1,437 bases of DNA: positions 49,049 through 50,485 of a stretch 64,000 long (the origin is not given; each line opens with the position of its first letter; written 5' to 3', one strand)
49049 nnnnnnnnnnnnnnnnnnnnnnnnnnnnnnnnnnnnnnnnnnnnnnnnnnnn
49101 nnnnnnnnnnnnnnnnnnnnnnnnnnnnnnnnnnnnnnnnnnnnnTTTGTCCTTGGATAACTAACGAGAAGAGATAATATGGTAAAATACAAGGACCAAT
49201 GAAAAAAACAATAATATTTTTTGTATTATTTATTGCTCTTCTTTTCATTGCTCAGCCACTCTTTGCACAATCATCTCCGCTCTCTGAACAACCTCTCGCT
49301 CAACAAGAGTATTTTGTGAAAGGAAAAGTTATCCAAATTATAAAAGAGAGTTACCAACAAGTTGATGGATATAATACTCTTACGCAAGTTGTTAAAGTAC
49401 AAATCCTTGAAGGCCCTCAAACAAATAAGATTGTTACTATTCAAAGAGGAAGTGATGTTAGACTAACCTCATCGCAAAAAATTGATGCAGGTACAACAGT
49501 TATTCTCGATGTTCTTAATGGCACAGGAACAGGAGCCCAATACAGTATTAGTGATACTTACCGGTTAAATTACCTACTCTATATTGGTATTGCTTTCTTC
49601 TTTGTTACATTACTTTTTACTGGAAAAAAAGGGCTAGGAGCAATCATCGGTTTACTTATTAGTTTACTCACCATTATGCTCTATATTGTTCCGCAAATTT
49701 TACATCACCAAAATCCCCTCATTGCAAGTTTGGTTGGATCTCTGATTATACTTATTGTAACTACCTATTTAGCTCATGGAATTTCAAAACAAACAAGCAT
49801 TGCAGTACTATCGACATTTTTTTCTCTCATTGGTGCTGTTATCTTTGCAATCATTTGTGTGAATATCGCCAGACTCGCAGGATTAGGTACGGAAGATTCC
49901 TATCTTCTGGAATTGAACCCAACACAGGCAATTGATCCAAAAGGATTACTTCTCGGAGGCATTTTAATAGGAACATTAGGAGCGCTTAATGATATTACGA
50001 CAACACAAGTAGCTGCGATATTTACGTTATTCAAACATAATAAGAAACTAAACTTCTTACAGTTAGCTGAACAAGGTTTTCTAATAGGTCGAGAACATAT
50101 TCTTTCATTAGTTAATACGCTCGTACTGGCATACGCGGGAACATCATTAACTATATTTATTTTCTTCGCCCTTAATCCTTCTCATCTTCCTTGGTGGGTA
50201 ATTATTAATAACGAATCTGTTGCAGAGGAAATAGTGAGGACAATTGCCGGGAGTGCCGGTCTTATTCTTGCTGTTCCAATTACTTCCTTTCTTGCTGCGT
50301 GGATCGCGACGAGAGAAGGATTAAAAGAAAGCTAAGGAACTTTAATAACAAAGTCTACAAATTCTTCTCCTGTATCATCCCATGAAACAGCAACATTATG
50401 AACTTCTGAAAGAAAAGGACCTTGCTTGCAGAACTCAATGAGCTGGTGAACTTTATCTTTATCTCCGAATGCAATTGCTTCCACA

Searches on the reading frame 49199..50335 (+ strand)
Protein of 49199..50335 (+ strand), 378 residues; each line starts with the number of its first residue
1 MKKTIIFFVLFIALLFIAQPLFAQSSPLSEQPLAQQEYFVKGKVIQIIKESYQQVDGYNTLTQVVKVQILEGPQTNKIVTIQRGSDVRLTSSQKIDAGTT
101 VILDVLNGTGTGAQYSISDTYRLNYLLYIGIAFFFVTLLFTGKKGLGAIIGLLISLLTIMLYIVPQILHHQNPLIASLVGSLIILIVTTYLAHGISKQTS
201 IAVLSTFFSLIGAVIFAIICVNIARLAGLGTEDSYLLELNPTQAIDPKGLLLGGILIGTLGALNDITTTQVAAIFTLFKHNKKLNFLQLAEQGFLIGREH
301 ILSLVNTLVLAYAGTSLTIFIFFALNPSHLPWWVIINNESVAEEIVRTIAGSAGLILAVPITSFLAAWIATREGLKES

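Call 3: search_protein_families(library=pfam, proteins=[window:49199-50335:+], max_evalue=1)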
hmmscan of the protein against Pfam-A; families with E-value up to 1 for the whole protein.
window:49199-50335:+ (378 aa): 2 families
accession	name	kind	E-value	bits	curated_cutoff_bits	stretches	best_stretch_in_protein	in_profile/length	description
PF07907.16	YibE_F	-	1.8e-63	214.7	27.2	1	127-368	2-241/241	YibE/F-like protein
PF14794.11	DUF4479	-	0.063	13.5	25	1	34-60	4-30/71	Domain of unknown function (DUF4479)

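Call 4: search_protein_families(library=ncbifam, proteins=[window:49199-50335:+], max_evalue=1)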
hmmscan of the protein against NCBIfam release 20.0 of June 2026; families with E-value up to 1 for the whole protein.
window:49199-50335:+ (378 aa): 2 families
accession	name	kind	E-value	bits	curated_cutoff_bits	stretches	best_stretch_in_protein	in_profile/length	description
NF053728.1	CT795_fam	subfamily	0.013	15.4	72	1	262-321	48-107/151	CT795 family Sec-dependent secreted effector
NF009238.0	PRK12592.1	equivalog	0.071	13.1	170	1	172-238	48-114/126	putative monovalent cation/H+ antiporter subunit G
